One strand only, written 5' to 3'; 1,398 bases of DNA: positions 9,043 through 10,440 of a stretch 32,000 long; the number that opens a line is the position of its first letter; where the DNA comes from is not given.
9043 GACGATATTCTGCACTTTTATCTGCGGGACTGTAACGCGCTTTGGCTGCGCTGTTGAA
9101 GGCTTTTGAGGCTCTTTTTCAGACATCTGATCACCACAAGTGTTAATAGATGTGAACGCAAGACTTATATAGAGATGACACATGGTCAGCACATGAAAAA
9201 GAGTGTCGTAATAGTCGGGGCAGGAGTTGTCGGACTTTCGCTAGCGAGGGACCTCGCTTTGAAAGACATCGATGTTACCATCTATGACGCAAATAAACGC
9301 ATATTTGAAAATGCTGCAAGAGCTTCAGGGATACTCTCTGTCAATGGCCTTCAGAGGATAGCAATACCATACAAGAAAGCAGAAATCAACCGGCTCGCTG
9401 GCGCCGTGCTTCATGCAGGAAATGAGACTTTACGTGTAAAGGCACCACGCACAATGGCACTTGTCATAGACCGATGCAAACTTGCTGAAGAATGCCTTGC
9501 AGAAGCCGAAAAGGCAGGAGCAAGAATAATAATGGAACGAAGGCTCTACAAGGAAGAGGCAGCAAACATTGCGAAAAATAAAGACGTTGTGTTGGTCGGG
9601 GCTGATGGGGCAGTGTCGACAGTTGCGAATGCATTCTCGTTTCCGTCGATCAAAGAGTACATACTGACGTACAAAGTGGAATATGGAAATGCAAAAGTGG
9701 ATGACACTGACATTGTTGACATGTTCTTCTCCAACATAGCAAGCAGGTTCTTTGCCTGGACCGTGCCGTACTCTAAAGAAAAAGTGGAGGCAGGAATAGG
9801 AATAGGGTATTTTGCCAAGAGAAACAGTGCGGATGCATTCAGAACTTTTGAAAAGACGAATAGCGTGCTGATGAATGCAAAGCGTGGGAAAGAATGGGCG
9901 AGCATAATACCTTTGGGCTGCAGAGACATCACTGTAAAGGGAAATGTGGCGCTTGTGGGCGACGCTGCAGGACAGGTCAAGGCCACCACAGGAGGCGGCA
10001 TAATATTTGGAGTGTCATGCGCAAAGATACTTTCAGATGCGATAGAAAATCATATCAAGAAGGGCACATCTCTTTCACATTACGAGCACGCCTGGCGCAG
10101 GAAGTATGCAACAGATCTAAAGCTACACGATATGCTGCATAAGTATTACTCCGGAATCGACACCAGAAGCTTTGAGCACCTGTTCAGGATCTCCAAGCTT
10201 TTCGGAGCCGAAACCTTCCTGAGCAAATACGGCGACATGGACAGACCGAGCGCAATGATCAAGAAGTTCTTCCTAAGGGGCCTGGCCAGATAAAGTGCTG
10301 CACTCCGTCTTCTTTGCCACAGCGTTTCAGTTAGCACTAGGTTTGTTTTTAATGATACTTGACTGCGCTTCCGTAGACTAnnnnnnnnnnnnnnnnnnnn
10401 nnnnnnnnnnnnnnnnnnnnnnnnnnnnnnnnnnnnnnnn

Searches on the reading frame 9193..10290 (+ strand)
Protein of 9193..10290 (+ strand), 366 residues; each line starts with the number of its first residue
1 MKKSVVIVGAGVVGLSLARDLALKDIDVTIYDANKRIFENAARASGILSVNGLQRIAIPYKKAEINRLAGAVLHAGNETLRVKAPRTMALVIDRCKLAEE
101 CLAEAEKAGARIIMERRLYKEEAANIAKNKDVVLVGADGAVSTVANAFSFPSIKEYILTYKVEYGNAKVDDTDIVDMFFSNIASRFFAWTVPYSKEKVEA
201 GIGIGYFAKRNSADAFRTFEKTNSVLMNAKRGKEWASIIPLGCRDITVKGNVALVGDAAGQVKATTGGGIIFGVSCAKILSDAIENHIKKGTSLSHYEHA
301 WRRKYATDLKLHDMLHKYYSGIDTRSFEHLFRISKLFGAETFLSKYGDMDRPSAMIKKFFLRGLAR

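Call 32: search_protein_families(library=pfam, proteins=[window:9193-10290:+], max_evalue=0.001)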
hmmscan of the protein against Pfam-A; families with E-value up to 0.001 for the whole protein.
window:9193-10290:+ (366 aa): 6 families
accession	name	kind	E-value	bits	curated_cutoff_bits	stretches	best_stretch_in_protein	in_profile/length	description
PF01266.30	DAO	-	1e-09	38.9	27.9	1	5-127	2-128/353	FAD dependent oxidoreductase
PF01494.25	FAD_binding_3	-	9.7e-08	32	22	1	4-299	3-336/349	FAD binding domain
PF05834.18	Lycopene_cycl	-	1.9e-07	31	23.4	0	236-315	240-318/380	Lycopene cyclase protein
PF13450.12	NAD_binding_8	-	2.3e-06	28.2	21.9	1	7-41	1-35/68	NAD(P)-binding Rossmann-like domain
PF02737.24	3HCDH_N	-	0.00023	21.6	22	1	5-44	2-41/180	3-hydroxyacyl-CoA dehydrogenase, NAD binding domain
PF07992.20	Pyr_redox_2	-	0.00027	20.9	26.1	1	3-39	143-179/291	Pyridine nucleotide-disulphide oxidoreductase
